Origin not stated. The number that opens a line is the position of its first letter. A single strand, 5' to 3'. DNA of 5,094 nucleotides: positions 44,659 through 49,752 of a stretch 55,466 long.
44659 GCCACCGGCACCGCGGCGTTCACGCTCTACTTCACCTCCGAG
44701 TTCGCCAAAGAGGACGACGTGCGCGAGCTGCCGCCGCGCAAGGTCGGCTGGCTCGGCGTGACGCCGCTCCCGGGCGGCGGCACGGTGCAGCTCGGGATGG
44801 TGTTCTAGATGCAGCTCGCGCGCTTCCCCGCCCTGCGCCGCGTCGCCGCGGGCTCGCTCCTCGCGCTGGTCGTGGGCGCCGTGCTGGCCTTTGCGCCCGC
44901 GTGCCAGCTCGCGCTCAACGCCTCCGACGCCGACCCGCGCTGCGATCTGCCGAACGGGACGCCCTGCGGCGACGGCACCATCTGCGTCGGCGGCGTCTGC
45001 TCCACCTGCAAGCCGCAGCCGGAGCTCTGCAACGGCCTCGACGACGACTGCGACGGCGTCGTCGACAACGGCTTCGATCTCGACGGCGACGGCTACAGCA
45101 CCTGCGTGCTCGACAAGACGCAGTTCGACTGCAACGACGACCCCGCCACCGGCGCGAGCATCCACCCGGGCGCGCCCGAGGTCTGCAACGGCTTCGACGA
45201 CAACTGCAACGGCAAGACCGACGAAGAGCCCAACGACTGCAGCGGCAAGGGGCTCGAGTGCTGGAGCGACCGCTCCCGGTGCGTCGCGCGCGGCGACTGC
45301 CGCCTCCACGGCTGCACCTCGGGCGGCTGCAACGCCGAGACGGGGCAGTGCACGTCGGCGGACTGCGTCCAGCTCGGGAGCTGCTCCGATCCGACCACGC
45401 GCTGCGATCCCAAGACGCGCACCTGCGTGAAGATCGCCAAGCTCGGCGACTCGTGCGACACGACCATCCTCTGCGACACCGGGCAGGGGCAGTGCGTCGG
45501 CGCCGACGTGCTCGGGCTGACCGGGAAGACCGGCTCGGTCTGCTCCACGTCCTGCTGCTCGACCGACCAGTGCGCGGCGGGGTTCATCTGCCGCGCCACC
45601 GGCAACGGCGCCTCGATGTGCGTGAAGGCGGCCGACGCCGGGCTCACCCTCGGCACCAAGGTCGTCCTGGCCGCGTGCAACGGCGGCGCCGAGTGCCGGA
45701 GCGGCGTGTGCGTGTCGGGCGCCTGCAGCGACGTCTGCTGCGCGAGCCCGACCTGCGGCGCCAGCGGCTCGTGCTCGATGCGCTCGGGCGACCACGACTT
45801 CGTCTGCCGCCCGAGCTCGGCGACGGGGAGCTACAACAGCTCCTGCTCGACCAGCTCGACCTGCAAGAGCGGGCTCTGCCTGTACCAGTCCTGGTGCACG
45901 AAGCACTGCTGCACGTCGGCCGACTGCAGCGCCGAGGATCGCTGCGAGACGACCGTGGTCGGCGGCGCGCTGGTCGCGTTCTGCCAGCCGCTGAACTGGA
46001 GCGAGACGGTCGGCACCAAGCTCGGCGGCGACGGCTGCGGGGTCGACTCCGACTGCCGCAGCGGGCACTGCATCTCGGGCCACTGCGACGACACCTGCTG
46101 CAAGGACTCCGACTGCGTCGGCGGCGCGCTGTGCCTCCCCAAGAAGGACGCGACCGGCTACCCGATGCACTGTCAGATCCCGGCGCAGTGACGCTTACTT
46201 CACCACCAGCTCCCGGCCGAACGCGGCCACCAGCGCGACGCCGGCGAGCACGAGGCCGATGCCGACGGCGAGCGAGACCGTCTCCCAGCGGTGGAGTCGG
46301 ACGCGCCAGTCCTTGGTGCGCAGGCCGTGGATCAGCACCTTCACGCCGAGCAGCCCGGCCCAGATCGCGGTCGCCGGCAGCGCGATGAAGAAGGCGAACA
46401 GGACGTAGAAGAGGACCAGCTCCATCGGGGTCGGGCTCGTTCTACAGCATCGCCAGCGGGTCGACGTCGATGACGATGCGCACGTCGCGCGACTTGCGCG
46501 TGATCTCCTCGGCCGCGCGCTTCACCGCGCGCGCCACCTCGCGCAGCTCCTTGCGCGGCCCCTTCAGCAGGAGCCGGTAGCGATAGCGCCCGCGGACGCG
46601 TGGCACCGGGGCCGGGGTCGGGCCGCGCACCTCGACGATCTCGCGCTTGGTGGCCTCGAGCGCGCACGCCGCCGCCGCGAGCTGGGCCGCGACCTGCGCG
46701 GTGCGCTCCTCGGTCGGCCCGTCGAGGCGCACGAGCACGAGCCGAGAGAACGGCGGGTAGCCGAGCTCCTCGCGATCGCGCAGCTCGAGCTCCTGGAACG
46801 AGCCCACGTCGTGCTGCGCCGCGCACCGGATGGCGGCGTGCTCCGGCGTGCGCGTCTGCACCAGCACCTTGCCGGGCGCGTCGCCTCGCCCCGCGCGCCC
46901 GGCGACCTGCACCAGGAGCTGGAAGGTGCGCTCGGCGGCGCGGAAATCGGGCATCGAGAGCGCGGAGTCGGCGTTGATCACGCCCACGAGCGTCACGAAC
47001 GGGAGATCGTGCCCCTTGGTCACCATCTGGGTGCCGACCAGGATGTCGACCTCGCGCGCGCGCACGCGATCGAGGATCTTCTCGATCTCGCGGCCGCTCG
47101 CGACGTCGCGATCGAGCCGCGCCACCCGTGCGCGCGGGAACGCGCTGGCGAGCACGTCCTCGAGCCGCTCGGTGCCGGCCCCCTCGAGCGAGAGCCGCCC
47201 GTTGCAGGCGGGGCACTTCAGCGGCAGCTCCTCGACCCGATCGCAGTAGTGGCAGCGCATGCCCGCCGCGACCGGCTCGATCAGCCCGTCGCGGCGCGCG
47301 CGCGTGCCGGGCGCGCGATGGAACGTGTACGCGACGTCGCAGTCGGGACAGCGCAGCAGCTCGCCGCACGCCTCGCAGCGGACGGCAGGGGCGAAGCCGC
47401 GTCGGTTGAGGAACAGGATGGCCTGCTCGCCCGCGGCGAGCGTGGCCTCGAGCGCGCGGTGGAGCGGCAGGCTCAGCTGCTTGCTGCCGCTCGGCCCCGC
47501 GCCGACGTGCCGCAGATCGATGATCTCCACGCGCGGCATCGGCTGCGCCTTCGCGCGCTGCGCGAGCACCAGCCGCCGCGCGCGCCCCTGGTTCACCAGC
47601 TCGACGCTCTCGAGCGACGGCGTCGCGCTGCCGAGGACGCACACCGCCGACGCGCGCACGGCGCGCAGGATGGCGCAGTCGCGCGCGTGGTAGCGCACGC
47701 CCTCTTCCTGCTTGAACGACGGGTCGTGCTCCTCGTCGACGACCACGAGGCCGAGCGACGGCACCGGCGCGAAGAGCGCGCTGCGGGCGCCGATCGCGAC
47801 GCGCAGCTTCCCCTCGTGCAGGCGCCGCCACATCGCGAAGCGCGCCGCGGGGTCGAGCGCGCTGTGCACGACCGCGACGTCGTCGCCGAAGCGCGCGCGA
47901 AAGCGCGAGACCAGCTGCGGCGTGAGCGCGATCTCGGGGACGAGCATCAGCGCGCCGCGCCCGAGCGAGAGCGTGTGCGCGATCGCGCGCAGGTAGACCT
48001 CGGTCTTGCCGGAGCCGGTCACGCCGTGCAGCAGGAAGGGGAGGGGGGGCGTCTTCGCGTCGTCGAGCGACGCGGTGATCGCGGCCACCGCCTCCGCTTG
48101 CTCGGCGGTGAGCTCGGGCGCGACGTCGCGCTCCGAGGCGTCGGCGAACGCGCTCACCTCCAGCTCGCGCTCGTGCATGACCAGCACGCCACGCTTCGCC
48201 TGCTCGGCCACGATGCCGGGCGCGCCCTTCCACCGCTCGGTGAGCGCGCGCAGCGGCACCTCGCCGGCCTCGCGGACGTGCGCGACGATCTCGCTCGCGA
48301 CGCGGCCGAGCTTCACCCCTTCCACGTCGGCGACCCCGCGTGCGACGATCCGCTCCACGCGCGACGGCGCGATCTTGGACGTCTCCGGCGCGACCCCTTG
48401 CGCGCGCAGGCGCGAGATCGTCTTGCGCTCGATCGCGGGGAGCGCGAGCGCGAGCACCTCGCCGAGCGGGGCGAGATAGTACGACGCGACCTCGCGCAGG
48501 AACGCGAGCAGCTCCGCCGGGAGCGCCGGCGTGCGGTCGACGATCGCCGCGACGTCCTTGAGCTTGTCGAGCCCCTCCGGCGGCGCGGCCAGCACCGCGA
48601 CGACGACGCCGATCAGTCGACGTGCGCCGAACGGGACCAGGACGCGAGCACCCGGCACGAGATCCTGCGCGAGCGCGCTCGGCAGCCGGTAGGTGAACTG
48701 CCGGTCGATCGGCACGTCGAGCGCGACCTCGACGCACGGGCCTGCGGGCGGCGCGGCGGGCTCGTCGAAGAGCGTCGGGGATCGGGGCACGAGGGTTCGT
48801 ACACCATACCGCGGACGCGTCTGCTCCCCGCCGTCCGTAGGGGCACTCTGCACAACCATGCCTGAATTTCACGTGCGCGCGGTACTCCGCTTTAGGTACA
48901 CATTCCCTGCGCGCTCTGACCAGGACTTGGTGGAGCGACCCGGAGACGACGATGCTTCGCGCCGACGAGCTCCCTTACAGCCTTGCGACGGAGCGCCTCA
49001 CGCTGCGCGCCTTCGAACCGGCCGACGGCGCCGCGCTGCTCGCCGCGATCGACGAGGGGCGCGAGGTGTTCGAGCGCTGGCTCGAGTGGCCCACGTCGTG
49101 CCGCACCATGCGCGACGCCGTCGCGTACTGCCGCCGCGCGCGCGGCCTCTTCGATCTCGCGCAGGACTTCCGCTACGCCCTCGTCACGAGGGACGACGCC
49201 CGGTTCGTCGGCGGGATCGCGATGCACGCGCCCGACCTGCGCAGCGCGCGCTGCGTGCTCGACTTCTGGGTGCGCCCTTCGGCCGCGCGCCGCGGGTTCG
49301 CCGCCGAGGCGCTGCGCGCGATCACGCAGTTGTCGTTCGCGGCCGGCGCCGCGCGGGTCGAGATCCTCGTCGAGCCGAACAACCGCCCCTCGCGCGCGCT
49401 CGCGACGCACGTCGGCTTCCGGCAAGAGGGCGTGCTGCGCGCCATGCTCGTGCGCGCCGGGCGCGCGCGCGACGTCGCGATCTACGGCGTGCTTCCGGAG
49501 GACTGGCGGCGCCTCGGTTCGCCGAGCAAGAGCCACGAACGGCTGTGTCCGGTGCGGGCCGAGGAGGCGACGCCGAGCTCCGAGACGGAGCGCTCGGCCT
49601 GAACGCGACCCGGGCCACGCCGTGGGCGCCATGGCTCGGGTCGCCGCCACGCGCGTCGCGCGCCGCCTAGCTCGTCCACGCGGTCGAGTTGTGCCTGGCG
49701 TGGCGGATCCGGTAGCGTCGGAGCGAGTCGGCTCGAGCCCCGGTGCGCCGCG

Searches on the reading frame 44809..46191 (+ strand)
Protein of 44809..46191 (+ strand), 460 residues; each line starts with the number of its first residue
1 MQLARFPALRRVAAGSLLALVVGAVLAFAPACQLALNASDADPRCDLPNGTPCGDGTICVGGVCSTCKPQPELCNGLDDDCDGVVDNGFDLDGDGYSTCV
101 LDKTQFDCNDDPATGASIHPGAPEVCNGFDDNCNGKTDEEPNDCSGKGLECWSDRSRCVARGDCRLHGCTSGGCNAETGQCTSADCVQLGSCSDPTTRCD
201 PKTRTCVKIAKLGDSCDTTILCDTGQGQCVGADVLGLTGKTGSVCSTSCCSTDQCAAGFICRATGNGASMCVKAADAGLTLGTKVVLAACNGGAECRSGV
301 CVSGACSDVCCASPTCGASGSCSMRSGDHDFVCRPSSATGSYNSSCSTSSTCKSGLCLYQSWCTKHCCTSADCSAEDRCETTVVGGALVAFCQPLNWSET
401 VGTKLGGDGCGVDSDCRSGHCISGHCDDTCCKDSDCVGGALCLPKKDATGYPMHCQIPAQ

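Call 59: search_protein_families(library=pfam, proteins=[window:44809-46191:+], max_evalue=0.01)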
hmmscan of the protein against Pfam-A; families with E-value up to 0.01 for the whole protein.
window:44809-46191:+ (460 aa): 1 family
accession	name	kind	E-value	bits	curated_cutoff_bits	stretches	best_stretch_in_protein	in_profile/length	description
PF11617.13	Cu-binding_MopE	-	1.9e-11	44.4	27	2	107-139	1-30/30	Putative metal-binding motif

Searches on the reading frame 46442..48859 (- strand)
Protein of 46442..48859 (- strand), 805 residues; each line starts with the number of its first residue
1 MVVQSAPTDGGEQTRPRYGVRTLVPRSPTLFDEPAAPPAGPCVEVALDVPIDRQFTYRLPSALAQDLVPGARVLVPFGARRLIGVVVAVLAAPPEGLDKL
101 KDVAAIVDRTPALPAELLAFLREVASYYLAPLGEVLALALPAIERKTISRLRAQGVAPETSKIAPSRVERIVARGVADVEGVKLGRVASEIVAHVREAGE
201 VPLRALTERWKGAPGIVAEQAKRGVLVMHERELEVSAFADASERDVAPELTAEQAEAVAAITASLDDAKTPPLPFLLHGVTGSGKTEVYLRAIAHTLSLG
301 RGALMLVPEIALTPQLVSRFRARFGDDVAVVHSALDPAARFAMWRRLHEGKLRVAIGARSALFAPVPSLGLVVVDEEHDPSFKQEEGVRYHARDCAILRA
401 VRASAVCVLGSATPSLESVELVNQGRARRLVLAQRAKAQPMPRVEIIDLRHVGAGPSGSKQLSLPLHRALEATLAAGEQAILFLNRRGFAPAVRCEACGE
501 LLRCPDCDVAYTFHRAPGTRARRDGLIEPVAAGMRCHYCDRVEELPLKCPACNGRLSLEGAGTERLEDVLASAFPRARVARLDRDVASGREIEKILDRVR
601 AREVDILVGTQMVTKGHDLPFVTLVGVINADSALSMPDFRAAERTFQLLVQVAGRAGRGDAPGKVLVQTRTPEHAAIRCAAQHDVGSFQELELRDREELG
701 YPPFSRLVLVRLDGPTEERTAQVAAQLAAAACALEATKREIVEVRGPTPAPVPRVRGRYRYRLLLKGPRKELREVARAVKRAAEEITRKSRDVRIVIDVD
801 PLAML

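Call 12: search_protein_families(library=pfam, proteins=[window:46442-48859:-], max_evalue=0.001)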
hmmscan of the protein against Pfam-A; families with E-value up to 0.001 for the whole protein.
window:46442-48859:- (805 aa): 6 families
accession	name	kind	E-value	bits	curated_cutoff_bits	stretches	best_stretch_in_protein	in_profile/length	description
PF17764.6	PriA_3primeBD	-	1.2e-27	96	22.7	1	44-141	1-96/96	3'DNA-binding domain (3'BD)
PF18074.6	PriA_C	-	2.3e-21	76.8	26.9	1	703-801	1-95/95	Primosomal protein N C-terminal domain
PF00270.35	DEAD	-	1.8e-16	60.8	26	1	275-420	17-165/167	DEAD/DEAH box helicase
PF04851.21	ResIII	-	9.7e-11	42.3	22.5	1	249-414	3-162/164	Type III restriction enzyme, res subunit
PF00271.37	Helicase_C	-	1.8e-07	31.8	23.5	1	565-658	27-108/110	Helicase conserved C-terminal domain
PF18319.7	Zn_ribbon_PriA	-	0.00046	20.5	26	0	504-518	1-15/27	PriA DNA helicase Cys-rich region (CRR) domain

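Call 70: find_related_loci(query=window:46442-48859:-, collection=genome_contigs, flank=1000)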
Query window:46442-48859:- (805 aa) in genome_contigs; peptide patterns used: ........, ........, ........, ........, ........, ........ (x = any residue, [..] = any of these).
600 stretches matched a pattern (row limit reached: there are more); 591 encode a relative of the query (tblastn E <= 1e-3); the best 80 are kept; 80 distinct loci.
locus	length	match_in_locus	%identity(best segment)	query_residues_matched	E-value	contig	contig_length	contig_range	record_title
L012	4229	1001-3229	56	44-805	0e+0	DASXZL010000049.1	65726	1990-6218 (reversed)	MAG TPA_asm: Polyangiaceae bacterium isolate SMAG_U4850 k141_4684168, whole genome shotgun sequence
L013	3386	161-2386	58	44-805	0e+0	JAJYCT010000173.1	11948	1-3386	MAG: Myxococcales bacterium isolate BP9.bin63 NODE_10870_length_11948_cov_1.468996, whole genome shotgun sequence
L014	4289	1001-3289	55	35-805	0e+0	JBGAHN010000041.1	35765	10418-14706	MAG: Labilithrix sp. isolate MAG_AAO_H125.11 AAOH125-11_opera_contig_2677, whole genome shotgun sequence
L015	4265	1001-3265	55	44-805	0e+0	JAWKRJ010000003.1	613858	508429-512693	MAG: Polyangiaceae bacterium isolate BC1.186 BC1.186.fa-3, whole genome shotgun sequence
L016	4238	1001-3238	55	45-805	0e+0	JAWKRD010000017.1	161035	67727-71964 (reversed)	MAG: Polyangiaceae bacterium isolate ABC1.109 ABC1.109.fa-17, whole genome shotgun sequence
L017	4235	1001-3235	54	44-805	0e+0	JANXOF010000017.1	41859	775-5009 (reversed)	MAG: Polyangiaceae bacterium isolate GL140_1_concoct_143 GL140_1_k141_1153281, whole genome shotgun sequence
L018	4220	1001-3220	56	26-766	0e+0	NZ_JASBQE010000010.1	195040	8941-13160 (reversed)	Polyangium sp. 15x6 NODE_10_length_195040_cov_16.763418, whole genome shotgun sequence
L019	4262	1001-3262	56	45-805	0e+0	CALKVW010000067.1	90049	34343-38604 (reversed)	MAG TPA_asm: uncultured Polyangiaceae bacterium isolate SRR1506987_bin.93_CONCOCT_v1.1_MAG genome assembly, contig: ERZ7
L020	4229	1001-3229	56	45-805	0e+0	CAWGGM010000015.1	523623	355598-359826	MAG: uncultured proteobacterium isolate MFD02923.bin.1.35 genome assembly, contig: contig_34536, whole genome shotgun se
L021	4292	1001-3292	53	44-805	0e+0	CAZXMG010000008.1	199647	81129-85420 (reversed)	MAG TPA_asm: uncultured Polyangiaceae bacterium isolate SRP287051_co1_88 genome assembly, contig: NODE_126_length_199647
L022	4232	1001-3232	55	44-805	0e+0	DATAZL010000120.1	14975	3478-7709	MAG TPA_asm: Polyangiaceae bacterium isolate SMAG_U5704 k141_903560, whole genome shotgun sequence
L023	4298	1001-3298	55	11-805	0e+0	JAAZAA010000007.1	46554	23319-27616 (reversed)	MAG: Myxococcales bacterium isolate AS06rmzACSIP_372 2407_AS06, whole genome shotgun sequence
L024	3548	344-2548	54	45-805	0e+0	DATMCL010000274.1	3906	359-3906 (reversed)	MAG TPA_asm: Polyangiaceae bacterium isolate SMAG_U13381 k141_291830, whole genome shotgun sequence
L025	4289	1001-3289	52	44-805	0e+0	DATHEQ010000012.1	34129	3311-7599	MAG TPA_asm: Polyangiaceae bacterium isolate SMAG_U12425 k141_67868, whole genome shotgun sequence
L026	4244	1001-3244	54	43-805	0e+0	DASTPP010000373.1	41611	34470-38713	MAG TPA_asm: Polyangiaceae bacterium isolate SMAG_U2200 k141_433108, whole genome shotgun sequence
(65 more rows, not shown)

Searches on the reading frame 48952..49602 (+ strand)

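Call 59: search_protein_families(library=pfam, proteins=[window:48952-49602:+], max_evalue=0.01)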
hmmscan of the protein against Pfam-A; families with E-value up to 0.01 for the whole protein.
window:48952-49602:+ (216 aa): 4 families
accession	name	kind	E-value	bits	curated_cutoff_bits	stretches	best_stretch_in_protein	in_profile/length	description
PF13302.13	Acetyltransf_3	-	9.3e-21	75.4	25.4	1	15-157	1-138/138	Acetyltransferase (GNAT) domain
PF00583.31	Acetyltransf_1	-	1.6e-10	41.7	20.7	1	44-156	5-116/116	Acetyltransferase (GNAT) family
PF08445.16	FR47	-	0.00084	19.7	22.1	1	107-158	29-79/86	FR47-like protein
PF13508.13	Acetyltransf_7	-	0.0033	18.2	27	1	76-157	5-83/84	Acetyltransferase (GNAT) domain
